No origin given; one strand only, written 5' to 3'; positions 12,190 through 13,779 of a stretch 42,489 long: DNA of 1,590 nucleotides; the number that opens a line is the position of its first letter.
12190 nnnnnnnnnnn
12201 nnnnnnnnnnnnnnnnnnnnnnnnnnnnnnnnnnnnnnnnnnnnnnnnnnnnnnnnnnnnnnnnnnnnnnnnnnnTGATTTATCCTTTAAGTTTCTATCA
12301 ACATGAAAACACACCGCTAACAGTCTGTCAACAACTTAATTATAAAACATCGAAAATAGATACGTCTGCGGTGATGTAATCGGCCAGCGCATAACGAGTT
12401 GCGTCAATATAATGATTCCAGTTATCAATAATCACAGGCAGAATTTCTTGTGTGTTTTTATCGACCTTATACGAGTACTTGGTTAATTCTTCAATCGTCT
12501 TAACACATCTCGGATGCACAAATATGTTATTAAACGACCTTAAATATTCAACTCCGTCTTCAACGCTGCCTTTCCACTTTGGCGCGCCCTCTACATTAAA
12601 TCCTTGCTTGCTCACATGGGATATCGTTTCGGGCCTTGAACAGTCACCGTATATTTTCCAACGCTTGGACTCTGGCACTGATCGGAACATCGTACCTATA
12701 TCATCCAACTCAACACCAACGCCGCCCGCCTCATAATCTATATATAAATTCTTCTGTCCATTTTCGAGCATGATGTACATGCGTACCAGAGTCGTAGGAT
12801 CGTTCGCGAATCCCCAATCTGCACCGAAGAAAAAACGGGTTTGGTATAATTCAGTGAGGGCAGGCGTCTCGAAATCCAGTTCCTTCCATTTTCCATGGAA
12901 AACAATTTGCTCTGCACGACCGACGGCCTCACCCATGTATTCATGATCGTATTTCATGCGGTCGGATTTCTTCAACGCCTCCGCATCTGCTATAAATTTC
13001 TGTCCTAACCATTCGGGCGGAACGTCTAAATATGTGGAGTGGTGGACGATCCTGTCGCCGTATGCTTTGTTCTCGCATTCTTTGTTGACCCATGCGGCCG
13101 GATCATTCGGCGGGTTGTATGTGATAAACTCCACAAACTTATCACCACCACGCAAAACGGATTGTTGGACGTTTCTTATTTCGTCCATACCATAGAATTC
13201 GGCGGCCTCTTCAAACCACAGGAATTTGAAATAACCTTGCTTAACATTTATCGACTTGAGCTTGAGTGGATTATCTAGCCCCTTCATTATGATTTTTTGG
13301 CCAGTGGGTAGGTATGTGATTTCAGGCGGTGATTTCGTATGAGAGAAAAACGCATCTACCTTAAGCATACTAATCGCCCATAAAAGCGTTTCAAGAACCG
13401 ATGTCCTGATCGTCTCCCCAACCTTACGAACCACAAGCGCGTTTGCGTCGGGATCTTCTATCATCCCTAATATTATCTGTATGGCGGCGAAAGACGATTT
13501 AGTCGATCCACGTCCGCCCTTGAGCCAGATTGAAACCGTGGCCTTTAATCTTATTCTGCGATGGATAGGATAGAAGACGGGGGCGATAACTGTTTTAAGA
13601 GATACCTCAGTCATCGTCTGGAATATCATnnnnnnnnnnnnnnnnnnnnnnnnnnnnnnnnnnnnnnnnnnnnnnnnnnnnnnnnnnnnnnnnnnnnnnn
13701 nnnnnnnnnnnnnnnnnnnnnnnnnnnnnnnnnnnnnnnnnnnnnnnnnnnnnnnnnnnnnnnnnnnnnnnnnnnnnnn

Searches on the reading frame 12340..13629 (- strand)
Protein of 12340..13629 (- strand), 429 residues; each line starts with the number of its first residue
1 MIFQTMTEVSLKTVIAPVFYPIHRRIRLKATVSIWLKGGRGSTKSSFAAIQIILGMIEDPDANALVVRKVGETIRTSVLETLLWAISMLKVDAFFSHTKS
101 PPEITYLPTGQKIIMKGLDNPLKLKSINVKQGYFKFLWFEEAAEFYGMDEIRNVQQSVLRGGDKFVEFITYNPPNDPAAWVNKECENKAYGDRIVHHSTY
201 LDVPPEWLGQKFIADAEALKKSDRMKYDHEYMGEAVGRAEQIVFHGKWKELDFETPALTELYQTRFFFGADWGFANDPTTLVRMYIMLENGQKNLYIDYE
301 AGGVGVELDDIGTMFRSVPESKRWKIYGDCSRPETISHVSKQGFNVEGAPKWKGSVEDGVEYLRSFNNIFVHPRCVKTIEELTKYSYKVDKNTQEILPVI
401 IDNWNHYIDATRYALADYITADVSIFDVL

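Call 67: search_protein_families(library=pfam, proteins=[window:12340-13629:-], max_evalue=0.001)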
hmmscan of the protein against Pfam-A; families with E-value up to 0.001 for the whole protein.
window:12340-13629:- (429 aa): 3 families
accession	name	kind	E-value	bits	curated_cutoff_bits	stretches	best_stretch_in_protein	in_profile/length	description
PF04466.19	Terminase_3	-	8.4e-38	130.4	23.2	1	36-234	7-201/201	Phage terminase large subunit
PF17288.8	Terminase_3C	-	7.2e-18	65.9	26.7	1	271-417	1-155/155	Terminase RNAseH like domain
PF03237.21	Terminase_6N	-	3.6e-05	24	22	1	39-241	5-206/215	Terminase large subunit, T4likevirus-type, N-terminal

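Call 92: search_dna_similar(query=window:12340-13629:-, collection=phages, mode=protein, max_rows=12, max_evalue=1e-20)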
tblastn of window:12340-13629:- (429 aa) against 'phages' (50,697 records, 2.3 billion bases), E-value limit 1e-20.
Records with a match: 1045; places in all: 1047; records where one place covers at least 80% of the query: 853.
Best place of each record, by identity: <60% 1045.
By first word of the organism name: Streptococcus 239; Salmonella 133; Staphylococcus 100; Enterococcus 62; Clostridium 59; Bacillus 48; Klebsiella 47; Acinetobacter 43; Listeria 38; Pseudomonas 36; and 55 more.
By host as written in the record: - 149; Clostridium sporogenes ATCC-15579 30; Klebsiella pneumoniae 28; Enterococcus faecalis 22; Acinetobacter baumannii 20; Pseudomonas aeruginosa 19; Listeria monocytogenes 18; Staphylococcus aureus 17; and 422 more.
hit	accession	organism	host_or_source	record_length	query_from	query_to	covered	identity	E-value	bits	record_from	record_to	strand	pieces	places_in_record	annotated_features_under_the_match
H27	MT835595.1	Bacteriophage sp.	human fecal samples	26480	6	419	97%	39.1%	6e-88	298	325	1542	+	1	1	record has no annotation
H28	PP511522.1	Dulem virus 35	Varecia variegata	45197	3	416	97%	38.8%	2e-73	256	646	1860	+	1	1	terminase | hypothetical protein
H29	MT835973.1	Bacteriophage sp.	human fecal samples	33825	1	415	97%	37.2%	1e-69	244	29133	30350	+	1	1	record has no annotation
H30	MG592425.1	Vibrio phage 1.042.O._10N.286.45.B8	Vibrio lentus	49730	3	425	99%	36.0%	2e-62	224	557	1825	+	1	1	terminase large subunit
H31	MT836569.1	Bacteriophage sp.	human fecal samples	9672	6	413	95%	37.2%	7e-69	242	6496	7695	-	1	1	record has no annotation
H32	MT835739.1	Bacteriophage sp.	human fecal samples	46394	9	416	95%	37.0%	4e-60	217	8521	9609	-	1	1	record has no annotation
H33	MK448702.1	Streptococcus phage Javan199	Streptococcus equinus 2B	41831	6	422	97%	36.2%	6e-54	199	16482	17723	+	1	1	terminase large subunit | terminase small subunit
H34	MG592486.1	Vibrio phage 1.112.O._10N.286.46.B11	Vibrio lentus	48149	4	425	98%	35.7%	3e-62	223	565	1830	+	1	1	terminase large subunit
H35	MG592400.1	Vibrio phage 1.016.O._10N.286.46.A11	Vibrio lentus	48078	18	425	95%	36.7%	2e-62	224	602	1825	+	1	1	terminase large subunit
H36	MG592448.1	Vibrio phage 1.071.A._10N.286.46.A12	Vibrio lentus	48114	18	425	95%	36.7%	2e-62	224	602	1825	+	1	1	terminase large subunit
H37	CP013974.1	Erwinia phage LS-2018a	Erwinia tracheiphila MDcuke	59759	38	429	91%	38.1%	5e-60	217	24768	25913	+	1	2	record has no annotation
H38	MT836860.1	Bacteriophage sp.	human fecal samples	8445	9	415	95%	36.5%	1e-69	244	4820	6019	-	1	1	record has no annotation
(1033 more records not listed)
